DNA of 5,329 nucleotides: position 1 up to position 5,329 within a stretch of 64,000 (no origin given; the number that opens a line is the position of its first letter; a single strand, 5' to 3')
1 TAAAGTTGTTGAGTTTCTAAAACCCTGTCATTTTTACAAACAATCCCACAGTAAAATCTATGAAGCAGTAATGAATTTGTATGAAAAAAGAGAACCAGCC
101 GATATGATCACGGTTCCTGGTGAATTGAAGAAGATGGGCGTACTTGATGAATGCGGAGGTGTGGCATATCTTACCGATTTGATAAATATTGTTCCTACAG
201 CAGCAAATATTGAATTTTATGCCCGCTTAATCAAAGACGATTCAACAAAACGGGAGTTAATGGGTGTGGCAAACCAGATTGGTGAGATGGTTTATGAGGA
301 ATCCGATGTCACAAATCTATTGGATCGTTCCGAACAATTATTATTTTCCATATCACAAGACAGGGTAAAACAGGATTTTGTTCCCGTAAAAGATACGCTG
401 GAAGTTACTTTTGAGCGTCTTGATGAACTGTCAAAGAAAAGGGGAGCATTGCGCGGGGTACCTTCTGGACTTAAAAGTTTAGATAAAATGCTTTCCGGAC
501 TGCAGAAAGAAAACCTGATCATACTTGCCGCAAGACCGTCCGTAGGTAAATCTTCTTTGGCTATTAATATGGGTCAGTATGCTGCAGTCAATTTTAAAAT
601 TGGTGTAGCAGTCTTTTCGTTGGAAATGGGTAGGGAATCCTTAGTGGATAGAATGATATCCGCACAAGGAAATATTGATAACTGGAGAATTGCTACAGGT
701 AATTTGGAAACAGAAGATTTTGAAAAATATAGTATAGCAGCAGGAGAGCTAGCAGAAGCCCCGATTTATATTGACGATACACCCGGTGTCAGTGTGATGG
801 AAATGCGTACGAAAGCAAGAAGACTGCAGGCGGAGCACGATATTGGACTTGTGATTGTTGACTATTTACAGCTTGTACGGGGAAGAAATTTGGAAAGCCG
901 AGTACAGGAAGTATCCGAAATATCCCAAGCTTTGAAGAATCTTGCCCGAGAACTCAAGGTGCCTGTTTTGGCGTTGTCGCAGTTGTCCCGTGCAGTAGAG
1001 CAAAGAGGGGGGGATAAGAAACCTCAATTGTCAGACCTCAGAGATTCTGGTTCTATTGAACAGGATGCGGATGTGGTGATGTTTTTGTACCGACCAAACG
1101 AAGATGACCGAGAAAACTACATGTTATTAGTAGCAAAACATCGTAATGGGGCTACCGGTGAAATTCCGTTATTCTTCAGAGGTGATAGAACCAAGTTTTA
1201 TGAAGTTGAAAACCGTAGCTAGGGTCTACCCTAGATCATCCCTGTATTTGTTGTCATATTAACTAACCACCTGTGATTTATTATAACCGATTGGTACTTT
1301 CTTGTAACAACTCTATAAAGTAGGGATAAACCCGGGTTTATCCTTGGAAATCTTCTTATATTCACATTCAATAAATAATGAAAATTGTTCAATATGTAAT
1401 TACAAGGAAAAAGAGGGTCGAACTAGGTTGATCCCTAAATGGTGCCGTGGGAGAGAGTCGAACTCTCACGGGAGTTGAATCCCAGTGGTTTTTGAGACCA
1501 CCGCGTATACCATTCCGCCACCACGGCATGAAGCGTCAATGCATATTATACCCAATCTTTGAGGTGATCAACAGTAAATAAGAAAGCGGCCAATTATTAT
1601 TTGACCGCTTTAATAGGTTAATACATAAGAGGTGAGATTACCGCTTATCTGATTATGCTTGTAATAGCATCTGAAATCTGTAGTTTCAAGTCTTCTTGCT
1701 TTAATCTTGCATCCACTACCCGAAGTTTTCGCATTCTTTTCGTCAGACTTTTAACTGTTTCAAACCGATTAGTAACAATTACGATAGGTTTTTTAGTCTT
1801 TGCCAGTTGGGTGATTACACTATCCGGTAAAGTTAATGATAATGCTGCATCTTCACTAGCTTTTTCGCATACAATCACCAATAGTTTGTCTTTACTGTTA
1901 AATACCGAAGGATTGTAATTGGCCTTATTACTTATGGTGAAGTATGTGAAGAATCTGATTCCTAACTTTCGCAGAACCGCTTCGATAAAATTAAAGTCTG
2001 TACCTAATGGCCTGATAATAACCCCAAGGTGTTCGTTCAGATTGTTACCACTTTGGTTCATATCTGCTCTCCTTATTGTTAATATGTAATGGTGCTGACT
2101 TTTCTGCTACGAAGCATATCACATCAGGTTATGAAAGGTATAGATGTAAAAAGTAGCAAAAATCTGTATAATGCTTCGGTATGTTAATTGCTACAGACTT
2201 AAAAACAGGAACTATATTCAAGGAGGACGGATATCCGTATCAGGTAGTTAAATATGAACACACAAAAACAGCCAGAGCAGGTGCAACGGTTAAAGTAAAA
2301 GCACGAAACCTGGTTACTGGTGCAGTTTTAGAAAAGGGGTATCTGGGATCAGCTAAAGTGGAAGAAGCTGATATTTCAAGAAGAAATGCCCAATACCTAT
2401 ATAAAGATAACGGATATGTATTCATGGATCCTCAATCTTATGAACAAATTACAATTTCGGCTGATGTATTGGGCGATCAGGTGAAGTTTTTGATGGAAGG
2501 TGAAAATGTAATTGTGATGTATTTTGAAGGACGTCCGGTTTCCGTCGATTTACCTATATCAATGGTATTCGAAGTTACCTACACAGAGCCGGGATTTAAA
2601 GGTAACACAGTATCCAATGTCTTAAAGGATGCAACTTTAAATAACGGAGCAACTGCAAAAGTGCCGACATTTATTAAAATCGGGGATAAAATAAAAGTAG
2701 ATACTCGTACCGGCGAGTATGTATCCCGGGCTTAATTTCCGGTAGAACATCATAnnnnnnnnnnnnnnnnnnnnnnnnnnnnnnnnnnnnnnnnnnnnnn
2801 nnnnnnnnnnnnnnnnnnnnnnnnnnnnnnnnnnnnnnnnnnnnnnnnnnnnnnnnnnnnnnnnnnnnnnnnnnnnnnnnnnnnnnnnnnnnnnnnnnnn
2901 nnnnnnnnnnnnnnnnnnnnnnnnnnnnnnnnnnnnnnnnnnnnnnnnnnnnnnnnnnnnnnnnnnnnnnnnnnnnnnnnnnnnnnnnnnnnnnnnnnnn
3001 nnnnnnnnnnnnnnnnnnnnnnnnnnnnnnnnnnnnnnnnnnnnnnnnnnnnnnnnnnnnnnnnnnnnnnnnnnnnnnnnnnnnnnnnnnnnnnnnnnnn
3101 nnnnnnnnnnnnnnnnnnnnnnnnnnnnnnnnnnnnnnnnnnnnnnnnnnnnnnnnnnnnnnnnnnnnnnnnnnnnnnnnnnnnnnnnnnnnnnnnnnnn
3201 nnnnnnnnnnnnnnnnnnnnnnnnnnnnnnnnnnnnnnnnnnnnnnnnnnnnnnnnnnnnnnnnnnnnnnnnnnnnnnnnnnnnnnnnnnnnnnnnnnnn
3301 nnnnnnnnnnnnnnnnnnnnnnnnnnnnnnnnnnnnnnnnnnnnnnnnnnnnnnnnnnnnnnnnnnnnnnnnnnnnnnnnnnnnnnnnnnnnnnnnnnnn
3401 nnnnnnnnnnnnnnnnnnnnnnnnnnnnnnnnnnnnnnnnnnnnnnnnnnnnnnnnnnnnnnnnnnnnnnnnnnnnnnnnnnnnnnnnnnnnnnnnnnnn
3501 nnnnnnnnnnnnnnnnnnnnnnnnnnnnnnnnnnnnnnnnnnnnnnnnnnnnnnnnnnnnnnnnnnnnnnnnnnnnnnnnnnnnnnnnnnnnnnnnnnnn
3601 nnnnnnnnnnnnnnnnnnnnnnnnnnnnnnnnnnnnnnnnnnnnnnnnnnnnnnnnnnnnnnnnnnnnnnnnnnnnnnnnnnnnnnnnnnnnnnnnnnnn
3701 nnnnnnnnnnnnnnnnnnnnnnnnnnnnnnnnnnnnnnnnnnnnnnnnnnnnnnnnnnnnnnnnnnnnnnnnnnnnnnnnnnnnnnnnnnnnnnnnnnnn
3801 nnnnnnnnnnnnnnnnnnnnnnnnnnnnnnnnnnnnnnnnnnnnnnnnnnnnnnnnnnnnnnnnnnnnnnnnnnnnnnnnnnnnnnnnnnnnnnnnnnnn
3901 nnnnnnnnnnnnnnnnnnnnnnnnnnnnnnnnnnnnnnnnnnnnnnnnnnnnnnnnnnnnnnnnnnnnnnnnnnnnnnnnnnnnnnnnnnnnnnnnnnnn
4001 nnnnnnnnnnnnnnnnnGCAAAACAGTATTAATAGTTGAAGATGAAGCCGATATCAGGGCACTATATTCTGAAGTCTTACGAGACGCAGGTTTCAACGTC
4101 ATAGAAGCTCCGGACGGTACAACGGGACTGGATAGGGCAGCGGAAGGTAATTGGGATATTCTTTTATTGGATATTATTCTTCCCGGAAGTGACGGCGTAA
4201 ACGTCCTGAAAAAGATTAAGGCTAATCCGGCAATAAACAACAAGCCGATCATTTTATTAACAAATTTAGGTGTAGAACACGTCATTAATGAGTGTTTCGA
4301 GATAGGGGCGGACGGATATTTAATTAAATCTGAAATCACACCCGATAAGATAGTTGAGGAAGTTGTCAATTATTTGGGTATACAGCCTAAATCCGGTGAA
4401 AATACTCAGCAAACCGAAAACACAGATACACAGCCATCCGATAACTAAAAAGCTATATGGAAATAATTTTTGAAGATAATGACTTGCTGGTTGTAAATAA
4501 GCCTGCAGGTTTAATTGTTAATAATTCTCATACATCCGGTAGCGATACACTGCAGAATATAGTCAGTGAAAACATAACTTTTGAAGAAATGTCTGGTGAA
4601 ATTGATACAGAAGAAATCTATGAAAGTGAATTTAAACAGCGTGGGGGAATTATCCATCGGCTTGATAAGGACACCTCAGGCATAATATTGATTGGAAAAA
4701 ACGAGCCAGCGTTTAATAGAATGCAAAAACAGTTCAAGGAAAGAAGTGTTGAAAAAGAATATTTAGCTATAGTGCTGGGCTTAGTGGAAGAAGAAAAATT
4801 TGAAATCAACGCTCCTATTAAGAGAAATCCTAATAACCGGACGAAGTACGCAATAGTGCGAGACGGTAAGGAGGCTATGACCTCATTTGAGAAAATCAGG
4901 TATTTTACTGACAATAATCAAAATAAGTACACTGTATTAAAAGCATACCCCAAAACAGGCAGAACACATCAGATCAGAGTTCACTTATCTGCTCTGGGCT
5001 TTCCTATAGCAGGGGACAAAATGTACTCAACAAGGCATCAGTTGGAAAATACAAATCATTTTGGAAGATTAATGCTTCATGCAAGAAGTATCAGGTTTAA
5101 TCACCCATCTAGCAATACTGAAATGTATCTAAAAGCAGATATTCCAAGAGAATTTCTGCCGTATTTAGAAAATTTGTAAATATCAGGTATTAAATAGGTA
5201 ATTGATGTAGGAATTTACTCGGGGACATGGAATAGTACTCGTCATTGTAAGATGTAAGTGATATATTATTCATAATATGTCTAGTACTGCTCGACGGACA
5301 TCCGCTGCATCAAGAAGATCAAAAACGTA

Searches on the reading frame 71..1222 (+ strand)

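Call 108: search_protein_families(library=pfam, proteins=[window:71-1222:+], max_evalue=0.0001)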
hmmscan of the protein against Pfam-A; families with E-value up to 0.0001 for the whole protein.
window:71-1222:+ (383 aa): 3 families
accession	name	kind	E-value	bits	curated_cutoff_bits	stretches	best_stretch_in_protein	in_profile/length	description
PF03796.21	DnaB_C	-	5.3e-99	331.2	27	1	129-377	1-254/255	DnaB-like helicase C terminal domain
PF00772.26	DnaB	-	2.2e-13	50.6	23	1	2-56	49-103/103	DnaB-like helicase N terminal domain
PF13481.12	AAA_25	-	1.3e-12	48.2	27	1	133-305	18-190/195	AAA domain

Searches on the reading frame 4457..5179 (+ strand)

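Call 108: search_protein_families(library=pfam, proteins=[window:4457-5179:+], max_evalue=0.0001)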
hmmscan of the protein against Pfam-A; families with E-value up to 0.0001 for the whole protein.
window:4457-5179:+ (240 aa): 1 family
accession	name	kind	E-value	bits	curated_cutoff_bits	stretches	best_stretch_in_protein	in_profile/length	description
PF00849.27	PseudoU_synth_2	-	2.2e-35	122.6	26.8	1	9-179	1-152/152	RNA pseudouridylate synthase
